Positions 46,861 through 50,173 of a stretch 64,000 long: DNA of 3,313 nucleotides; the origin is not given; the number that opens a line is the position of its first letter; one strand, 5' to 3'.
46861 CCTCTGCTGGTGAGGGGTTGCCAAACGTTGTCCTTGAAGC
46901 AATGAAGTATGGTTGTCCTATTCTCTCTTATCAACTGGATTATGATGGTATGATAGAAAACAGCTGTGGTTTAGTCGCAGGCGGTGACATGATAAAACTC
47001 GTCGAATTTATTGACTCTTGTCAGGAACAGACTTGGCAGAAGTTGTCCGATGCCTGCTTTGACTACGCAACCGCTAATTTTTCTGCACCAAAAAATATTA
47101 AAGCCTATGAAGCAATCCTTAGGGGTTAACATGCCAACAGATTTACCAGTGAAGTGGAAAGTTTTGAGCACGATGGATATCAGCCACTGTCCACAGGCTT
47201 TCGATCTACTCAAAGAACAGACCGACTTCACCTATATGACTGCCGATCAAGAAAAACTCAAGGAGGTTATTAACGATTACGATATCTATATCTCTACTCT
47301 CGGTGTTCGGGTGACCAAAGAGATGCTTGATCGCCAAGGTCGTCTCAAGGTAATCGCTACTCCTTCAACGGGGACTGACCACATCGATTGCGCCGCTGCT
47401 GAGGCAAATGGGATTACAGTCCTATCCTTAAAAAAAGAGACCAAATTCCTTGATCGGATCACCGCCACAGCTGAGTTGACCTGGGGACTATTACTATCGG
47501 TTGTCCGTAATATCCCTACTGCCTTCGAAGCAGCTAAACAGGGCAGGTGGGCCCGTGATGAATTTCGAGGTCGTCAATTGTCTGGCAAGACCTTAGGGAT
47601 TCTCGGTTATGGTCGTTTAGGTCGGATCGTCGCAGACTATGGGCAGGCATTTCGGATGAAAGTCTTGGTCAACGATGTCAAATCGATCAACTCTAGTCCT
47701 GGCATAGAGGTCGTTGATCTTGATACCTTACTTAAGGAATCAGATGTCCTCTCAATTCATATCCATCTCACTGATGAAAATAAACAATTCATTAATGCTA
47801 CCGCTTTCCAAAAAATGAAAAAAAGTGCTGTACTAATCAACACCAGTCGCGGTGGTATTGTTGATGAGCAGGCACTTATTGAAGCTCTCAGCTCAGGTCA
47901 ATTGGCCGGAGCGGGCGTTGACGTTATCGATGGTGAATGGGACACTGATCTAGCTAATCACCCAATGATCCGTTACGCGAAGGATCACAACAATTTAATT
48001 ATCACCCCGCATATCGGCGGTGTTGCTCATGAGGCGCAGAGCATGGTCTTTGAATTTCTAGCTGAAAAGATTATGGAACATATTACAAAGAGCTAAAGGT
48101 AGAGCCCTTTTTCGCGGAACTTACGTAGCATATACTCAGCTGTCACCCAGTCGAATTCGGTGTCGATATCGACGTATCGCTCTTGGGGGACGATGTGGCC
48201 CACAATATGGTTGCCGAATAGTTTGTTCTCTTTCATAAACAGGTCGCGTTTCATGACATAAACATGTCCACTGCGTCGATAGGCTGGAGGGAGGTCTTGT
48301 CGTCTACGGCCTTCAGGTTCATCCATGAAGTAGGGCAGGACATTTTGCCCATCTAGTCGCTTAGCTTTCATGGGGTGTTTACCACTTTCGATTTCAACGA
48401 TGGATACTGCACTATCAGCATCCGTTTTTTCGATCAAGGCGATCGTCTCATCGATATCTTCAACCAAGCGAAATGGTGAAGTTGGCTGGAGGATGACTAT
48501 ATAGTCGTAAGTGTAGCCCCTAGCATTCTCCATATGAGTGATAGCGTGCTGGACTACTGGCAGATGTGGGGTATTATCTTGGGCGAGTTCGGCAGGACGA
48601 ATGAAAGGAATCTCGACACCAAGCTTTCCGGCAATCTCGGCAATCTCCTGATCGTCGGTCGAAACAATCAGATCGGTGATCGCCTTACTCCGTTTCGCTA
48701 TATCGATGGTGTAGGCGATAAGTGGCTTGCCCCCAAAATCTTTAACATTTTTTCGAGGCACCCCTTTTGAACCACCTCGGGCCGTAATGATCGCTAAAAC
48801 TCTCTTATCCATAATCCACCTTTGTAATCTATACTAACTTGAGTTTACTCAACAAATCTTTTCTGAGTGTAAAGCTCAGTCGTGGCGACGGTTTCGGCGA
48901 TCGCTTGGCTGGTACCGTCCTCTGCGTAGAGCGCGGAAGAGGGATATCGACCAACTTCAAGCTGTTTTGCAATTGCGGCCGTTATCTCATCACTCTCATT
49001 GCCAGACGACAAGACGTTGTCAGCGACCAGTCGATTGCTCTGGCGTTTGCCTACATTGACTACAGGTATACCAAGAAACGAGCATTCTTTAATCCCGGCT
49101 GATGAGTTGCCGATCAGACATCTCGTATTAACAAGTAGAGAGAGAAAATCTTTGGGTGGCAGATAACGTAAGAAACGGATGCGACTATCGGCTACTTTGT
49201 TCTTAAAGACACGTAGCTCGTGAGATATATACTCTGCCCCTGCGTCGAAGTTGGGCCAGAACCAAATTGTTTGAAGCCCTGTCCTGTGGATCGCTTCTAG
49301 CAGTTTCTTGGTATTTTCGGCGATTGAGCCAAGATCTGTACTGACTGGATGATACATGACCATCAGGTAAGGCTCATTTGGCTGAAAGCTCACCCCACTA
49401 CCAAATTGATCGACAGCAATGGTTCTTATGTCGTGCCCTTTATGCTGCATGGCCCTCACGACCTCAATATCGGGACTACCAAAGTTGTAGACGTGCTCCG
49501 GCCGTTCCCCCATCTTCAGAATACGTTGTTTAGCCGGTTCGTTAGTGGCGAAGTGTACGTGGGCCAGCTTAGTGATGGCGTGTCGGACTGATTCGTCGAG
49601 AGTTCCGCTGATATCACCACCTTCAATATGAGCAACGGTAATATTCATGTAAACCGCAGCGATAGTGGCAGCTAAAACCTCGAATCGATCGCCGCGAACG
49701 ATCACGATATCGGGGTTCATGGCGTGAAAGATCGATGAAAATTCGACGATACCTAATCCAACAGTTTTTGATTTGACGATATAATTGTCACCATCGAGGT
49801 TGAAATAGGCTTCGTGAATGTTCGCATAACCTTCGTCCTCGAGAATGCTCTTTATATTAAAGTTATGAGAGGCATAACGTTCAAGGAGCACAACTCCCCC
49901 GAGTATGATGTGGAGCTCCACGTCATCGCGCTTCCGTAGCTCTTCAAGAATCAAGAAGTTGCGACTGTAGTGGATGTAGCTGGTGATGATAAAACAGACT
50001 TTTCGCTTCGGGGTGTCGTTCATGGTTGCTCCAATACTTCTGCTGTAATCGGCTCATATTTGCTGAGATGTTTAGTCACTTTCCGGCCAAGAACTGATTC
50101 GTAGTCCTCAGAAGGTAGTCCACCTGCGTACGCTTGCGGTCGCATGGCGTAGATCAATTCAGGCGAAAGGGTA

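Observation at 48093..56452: Sialic-acid-type (nonulosonate) neuA-neuC-neuB module next to two paralogous TagF/KpsS-like GT-B proteins flanking a Wzx flippase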

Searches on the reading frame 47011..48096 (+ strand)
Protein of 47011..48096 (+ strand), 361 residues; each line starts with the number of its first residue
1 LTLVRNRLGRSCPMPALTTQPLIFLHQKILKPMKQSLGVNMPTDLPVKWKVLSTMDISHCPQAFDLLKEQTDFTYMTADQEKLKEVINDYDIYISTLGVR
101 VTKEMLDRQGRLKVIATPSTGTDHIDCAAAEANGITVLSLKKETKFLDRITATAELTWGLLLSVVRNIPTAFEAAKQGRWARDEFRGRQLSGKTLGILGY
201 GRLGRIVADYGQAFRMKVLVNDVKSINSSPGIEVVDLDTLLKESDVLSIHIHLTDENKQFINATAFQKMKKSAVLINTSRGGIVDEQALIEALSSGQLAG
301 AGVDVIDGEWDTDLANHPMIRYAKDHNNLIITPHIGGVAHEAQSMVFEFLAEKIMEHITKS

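Call 6: search_protein_families(library=pfam, proteins=[window:47011-48096:+], max_evalue=0.001)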
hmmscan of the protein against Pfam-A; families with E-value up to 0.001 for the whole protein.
window:47011-48096:+ (361 aa): 3 families
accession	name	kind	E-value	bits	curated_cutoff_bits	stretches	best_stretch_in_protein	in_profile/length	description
PF02826.25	2-Hacid_dh_C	-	1.3e-54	184.8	25.1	1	159-336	2-178/178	D-isomer specific 2-hydroxyacid dehydrogenase, NAD binding domain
PF00389.36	2-Hacid_dh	-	1.7e-16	60.6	24.6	1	60-358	8-124/134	D-isomer specific 2-hydroxyacid dehydrogenase, catalytic domain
PF00670.27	AdoHcyase_NAD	-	1.8e-07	31.9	27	1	190-278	21-109/162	S-adenosyl-L-homocysteine hydrolase, NAD binding domain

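Call 54: search_protein_families(library=ncbifam, proteins=[window:47131-48096:+], max_evalue=0.1)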
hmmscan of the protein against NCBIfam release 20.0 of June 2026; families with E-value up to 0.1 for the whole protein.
window:47131-48096:+ (321 aa): 27 families (the best 25 are shown)
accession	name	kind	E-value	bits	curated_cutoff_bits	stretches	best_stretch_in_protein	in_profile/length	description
TIGR01327.1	PGDH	equivalog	4.5e-66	223.7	454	1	22-318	11-301/525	phosphoglycerate dehydrogenase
NF009714.1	PRK13243.1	equivalog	4.4e-56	190.6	455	1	37-315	33-310/332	glyoxylate reductase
NF005069.0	PRK06487.1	equivalog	4.4e-56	190.3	448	1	34-317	33-310/320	2-hydroxyacid dehydrogenase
NF008759.0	PRK11790.1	equivalog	7.4e-55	186.3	404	1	33-319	38-318/410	phosphoglycerate dehydrogenase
NF006263.0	PRK08410.1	equivalog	1.6e-47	162.4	389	1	23-319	15-308/311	D-2-hydroxyacid dehydrogenase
NF005387.0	PRK06932.1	equivalog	3.4e-46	157.7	492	1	32-318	24-310/314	2-hydroxyacid dehydrogenase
NF000492.1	vanH_gen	exception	4.8e-41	140.8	540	1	69-295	64-288/312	D-lactate dehydrogenase VanH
NF011938.0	PRK15409.1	equivalog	2.6e-40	138.4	492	1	39-305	35-296/324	glyoxylate/hydroxypyruvate reductase GhrB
NF005750.0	PRK07574.1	equivalog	1.4e-37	129.7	329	1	38-306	75-345/386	NAD-dependent formate dehydrogenase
NF000371.1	vanH_Agroup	exception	1e-33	116.9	700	1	69-296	69-294/322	VanH-A/VanH-Pt family D-lactate dehydrogenase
NF001309.0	PRK00257.1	equivalog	2.8e-32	112.1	434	2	144-304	108-264/379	4-phosphoerythronate dehydrogenase PdxB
NF000128.1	vanH-Sc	exception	1.6e-31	109.7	650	1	62-270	78-276/337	D-lactate dehydrogenase VanH-Sc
NF005027.0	PRK06436.1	equivalog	4.9e-30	104.7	261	1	63-315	41-277/303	2-hydroxyacid dehydrogenase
NF000151.1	vanH-Ac1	exception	1.2e-29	103.7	750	1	68-304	99-334/351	D-lactate dehydrogenase VanH-Ac1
NF041369.1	Dhydh_Halo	equivalog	2e-29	102.8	400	1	72-315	56-292/305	D-2-hydroxyacid dehydrogenase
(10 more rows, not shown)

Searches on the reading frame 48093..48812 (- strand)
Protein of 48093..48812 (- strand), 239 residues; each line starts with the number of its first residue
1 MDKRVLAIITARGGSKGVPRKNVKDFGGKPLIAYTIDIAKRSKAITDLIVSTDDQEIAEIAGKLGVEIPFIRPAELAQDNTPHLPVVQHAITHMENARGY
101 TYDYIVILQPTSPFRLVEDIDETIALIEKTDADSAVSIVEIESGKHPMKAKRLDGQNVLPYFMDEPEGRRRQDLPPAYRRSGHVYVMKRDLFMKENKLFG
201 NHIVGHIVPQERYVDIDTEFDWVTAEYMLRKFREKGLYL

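Call 3: search_protein_families(library=pfam, proteins=[window:48093-48812:-], max_evalue=0.01)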
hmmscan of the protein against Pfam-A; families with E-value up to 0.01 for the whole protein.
window:48093-48812:- (239 aa): 2 families
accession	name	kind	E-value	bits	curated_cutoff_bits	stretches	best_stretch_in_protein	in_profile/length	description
PF02348.25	CTP_transf_3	-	2.4e-23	83.5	22.6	1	7-151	2-139/217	Cytidylyltransferase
PF12804.13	NTP_transf_3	-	0.0067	17.1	27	1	20-68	15-62/160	MobA-like NTP transferase domain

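Call 4: search_protein_families(library=ncbifam, proteins=[window:48093-48812:-], max_evalue=0.01)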
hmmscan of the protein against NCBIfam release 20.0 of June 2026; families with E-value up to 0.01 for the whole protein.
window:48093-48812:- (239 aa): 6 families
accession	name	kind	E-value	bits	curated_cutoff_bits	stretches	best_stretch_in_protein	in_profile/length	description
TIGR03584.1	PseF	equivalog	1.1e-56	192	205.7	1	6-229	1-220/222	pseudaminic acid cytidylyltransferase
NF003952.0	PRK05450.1-5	subfamily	8.1e-14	51.4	193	1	4-141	2-131/250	3-deoxy-manno-octulosonate cytidylyltransferase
NF009905.0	PRK13368.1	subfamily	4.4e-12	45.8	255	1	5-133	3-120/243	3-deoxy-manno-octulosonate cytidylyltransferase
NF003948.0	PRK05450.1-1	equivalog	2.1e-09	37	281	1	3-145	4-138/248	3-deoxy-manno-octulosonate cytidylyltransferase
NF003950.0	PRK05450.1-3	subfamily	9.1e-09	35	234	1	5-137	3-128/248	3-deoxy-manno-octulosonate cytidylyltransferase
TIGR00466.1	kdsB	equivalog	8.3e-08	31.9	155.2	1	7-162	5-155/241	3-deoxy-manno-octulosonate cytidylyltransferase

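Call 27: search_solved_structures(query=window:48093-48812:-, max_evalue=0.001)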
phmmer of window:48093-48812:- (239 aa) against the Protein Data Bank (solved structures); distinct sequences matched with E-value up to 0.001: 14.
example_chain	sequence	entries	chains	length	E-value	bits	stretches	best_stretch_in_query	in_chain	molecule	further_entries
6ifd_A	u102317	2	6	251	7.7e-38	134.1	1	3-229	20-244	CMP-N-acetylneuraminate Synthetase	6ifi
9ftb_A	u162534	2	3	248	3.7e-37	131.9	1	6-228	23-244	NeuA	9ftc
1eyr_A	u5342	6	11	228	4.5e-28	102.2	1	1-230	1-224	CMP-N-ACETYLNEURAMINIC ACID SYNTHETASE | N-acylneuraminate cytidylyltransferase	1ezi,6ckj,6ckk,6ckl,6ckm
9t4z_A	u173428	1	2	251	2e-19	73.9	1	3-228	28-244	PpNeuA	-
1qwj_A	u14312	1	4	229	2.2e-19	73.8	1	5-232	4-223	cytidine monophospho-N-acetylneuraminic acid synthetase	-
8ees_A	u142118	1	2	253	1.7e-05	28.3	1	6-162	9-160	3-deoxy-manno-octulosonate cytidylyltransferase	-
3pol_A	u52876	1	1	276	6.9e-05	26.3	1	7-70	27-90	3-deoxy-manno-octulosonate cytidylyltransferase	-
1vh3_A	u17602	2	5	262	7.6e-05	26.2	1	7-86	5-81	3-deoxy-manno-octulosonate cytidylyltransferase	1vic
3duv_A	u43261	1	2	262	7.7e-05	26.1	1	7-86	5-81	3-deoxy-manno-octulosonate cytidylyltransferase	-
4fcu_A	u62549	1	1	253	9e-05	25.9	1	8-71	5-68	3-deoxy-manno-octulosonate cytidylyltransferase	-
3k8d_A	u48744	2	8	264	0.00018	24.9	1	6-148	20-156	3-deoxy-manno-octulosonate cytidylyltransferase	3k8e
1vh1_A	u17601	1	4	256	0.00019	24.9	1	6-148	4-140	3-deoxy-manno-octulosonate cytidylyltransferase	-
3tqd_A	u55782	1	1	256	0.00034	24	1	7-89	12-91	3-deoxy-manno-octulosonate cytidylyltransferase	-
3jtj_A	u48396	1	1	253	0.0004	23.8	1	6-163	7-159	3-deoxy-manno-octulosonate cytidylyltransferase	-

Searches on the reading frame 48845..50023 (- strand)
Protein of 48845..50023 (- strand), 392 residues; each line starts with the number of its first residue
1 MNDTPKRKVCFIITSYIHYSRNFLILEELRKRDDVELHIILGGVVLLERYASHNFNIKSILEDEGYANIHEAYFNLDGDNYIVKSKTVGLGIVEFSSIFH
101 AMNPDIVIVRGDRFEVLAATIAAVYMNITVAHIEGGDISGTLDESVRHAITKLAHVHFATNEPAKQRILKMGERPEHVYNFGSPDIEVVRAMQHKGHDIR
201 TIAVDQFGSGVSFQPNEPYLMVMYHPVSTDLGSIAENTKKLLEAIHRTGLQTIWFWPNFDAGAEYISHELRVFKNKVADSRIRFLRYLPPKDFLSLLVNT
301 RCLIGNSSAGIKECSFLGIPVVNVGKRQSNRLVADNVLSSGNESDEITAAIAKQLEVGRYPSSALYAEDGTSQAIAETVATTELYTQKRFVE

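Call 3: search_protein_families(library=pfam, proteins=[window:48845-50023:-], max_evalue=0.01)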
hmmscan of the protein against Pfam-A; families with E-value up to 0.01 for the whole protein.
window:48845-50023:- (392 aa): 1 family
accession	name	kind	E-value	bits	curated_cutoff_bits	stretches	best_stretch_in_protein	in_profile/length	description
PF02350.25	Epimerase_2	-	1.4e-65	221.9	30.6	1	28-379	2-346/347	UDP-N-acetylglucosamine 2-epimerase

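Call 4: search_protein_families(library=ncbifam, proteins=[window:48845-50023:-], max_evalue=0.01)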
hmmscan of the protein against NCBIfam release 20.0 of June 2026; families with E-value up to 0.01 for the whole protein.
window:48845-50023:- (392 aa): 2 families
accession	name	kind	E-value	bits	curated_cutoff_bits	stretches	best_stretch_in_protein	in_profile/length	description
TIGR03568.1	NeuC_NnaA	equivalog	9.5e-97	324.1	235.9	1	7-377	1-363/365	UDP-N-acetylglucosamine 2-epimerase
TIGR00236.1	wecB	equivalog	4.4e-15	55.7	210.15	1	92-324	75-300/366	non-hydrolyzing UDP-N-acetylglucosamine 2-epimerase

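Call 28: search_solved_structures(query=window:48845-50023:-, max_evalue=0.001)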
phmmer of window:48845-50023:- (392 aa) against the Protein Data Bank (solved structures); distinct sequences matched with E-value up to 0.001: 26.
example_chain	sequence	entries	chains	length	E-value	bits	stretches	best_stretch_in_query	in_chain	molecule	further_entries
5xvs_A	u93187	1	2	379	3.4e-53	184.5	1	12-387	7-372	GDP/UDP-N,N'-diacetylbacillosamine 2-epimerase (Hydrolyzing)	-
5zlr_A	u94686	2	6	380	3.5e-53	184.5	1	12-387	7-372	GDP/UDP-N,N'-diacetylbacillosamine 2-epimerase (Hydrolyzing)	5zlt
4zht_A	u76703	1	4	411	3.5e-53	184.5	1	5-379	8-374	Bifunctional UDP-N-acetylglucosamine 2-epimerase/N-acetylmannosamine kinase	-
4hwg_A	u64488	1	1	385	7e-10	42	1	73-351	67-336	UDP-N-acetylglucosamine 2-epimerase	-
4fkz_A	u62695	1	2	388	1.3e-09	41.2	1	90-208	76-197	UDP-N-acetylglucosamine 2-epimerase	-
1o6c_A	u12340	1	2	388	1.3e-09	41.2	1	90-208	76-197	UDP-N-acetylglucosamine 2-epimerase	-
4neq_A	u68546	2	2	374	3.1e-09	39.9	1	85-344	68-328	UDP-N-acetylglucosamine 2-epimerase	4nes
3dzc_A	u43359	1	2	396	1e-08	38.1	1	96-200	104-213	UDP-N-acetylglucosamine 2-epimerase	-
1f6d_A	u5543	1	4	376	7.6e-08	35.3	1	98-194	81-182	UDP-N-ACETYLGLUCOSAMINE 2-EPIMERASE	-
1vgv_A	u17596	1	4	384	8e-08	35.2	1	98-194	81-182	UDP-N-acetylglucosamine 2-epimerase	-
6vlb_A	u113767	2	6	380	2e-07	33.9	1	93-362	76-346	UDP-N-acetylglucosamine 2-epimerase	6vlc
3ot5_A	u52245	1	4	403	3e-07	33.3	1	96-196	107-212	UDP-N-acetylglucosamine 2-epimerase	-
7vza_A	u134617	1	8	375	3.6e-07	33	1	105-224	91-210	Putative UDP-N-acetylglucosamine 2-epimerase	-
7vyy_A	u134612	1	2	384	3.9e-07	33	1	105-224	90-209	Putative UDP-N-acetylglucosamine 2-epimerase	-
7vz6_A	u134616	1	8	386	3.9e-07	32.9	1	105-223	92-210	Putative UDP-N-acetylglucosamine 2-epimerase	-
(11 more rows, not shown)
